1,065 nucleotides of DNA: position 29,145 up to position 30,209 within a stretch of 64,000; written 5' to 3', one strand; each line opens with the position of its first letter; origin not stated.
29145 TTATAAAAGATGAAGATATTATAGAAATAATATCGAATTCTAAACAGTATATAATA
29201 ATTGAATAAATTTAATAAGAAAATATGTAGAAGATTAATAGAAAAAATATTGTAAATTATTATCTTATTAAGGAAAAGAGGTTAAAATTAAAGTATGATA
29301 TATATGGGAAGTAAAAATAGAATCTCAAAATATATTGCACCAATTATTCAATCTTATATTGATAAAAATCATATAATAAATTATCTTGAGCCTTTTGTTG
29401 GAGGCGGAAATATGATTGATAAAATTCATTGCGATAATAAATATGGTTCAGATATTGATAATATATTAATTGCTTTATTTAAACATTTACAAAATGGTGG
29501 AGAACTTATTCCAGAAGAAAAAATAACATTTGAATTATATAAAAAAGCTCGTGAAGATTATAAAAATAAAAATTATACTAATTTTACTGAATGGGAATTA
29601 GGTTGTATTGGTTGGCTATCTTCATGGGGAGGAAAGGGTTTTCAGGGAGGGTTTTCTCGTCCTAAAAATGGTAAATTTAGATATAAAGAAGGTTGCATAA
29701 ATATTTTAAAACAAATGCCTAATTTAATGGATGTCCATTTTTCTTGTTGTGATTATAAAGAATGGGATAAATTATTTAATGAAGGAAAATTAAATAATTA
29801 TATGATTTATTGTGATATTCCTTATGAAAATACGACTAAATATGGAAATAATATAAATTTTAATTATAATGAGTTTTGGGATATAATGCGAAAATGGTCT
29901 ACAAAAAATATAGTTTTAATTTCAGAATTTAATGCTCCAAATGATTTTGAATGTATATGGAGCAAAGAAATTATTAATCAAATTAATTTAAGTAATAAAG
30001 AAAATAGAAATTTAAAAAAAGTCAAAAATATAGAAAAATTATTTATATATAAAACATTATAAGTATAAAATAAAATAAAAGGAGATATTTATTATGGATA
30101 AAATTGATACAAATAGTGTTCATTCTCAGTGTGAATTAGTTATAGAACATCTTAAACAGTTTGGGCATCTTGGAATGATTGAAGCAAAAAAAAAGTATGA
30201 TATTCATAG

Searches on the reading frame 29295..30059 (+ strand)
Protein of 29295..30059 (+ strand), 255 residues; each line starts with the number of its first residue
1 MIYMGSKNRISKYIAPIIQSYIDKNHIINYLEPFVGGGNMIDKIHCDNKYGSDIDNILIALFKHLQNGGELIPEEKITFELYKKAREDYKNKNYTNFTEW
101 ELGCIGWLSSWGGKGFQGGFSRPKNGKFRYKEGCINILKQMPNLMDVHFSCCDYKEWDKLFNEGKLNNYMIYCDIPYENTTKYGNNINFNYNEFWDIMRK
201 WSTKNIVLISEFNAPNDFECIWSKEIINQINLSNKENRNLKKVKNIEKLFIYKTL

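Call 52: search_protein_families(library=pfam, proteins=[window:29295-30059:+], max_evalue=0.001)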
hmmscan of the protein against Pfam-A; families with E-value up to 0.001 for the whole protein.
window:29295-30059:+ (255 aa): 1 family
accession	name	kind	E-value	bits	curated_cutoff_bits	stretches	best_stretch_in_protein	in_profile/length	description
PF02086.21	MethyltransfD12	-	1.3e-10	41.8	22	1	3-196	1-204/253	D12 class N6 adenine-specific DNA methyltransferase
